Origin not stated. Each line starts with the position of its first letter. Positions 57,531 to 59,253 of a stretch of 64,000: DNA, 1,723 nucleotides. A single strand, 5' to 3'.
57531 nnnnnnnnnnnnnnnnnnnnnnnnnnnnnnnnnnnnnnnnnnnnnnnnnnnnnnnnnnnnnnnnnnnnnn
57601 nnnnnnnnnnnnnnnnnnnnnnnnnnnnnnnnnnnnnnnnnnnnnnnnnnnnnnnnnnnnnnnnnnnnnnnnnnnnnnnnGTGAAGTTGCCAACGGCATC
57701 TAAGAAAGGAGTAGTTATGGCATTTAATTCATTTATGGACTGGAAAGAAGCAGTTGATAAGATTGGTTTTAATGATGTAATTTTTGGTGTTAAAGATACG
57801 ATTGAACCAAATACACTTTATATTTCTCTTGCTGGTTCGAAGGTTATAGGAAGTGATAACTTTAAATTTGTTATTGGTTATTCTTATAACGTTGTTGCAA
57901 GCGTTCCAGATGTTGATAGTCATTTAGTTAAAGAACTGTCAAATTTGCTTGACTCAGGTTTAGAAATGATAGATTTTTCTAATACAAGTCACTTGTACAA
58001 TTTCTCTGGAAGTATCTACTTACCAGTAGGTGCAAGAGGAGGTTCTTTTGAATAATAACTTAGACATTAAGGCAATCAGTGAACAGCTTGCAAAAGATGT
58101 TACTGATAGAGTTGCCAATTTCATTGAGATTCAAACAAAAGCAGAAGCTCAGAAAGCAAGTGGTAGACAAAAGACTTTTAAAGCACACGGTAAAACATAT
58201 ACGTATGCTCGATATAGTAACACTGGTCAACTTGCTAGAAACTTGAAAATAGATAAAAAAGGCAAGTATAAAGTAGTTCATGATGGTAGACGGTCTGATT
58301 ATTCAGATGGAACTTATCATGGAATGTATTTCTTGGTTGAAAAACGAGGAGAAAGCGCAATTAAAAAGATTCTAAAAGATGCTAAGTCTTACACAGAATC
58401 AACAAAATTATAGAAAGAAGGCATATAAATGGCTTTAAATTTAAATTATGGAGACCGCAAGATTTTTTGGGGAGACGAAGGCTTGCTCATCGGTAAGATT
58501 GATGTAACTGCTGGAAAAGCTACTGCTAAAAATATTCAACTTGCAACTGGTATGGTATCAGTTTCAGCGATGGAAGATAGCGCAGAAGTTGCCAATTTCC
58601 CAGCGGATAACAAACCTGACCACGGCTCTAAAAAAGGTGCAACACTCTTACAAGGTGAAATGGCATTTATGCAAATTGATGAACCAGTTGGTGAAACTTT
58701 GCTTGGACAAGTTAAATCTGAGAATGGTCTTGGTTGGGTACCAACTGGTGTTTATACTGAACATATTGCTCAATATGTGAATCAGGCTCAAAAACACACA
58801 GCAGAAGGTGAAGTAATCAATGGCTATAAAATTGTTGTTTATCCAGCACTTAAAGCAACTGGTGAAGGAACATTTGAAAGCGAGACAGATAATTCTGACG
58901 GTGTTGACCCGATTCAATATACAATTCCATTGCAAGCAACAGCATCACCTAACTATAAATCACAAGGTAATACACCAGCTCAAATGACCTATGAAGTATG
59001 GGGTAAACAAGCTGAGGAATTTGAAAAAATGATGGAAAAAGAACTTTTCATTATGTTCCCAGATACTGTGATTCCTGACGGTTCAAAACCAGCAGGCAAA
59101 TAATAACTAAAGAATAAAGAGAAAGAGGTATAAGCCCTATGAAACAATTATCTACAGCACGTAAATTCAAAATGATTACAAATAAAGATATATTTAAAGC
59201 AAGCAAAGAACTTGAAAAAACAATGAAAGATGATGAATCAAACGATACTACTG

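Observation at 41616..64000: An integrated, integrase-bearing phage with a Skunavirus (936-type) virion module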

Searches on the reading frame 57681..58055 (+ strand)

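Call 12: search_protein_families(library=phrogs, proteins=[window:57681-58055:+], max_evalue=0.001)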
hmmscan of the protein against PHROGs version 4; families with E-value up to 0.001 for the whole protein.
window:57681-58055:+ (124 aa): 1 family
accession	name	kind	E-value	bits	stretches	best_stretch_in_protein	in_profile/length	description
phrog_1484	-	head and packaging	4.4e-35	121.5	1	13-122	2-111/113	virion structural protein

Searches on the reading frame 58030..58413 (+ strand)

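Call 12: search_protein_families(library=phrogs, proteins=[window:58030-58413:+], max_evalue=0.001)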
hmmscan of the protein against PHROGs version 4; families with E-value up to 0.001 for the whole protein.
window:58030-58413:+ (127 aa): 1 family
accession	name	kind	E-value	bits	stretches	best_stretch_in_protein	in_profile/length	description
phrog_1440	-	head and packaging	1.4e-32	113.3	1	9-127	4-121/121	virion structural protein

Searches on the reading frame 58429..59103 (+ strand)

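Call 12: search_protein_families(library=phrogs, proteins=[window:58429-59103:+], max_evalue=0.001)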
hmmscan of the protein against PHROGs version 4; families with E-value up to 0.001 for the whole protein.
window:58429-59103:+ (224 aa): 3 families
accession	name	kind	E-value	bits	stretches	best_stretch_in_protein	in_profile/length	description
phrog_3791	-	tail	7.2e-72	243.9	1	4-215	2-215/529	major tail protein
phrog_1433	-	tail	2.4e-70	238.3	1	4-215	2-215/301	major tail protein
phrog_88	-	tail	0.00011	22.7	1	10-106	21-115/291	major tail protein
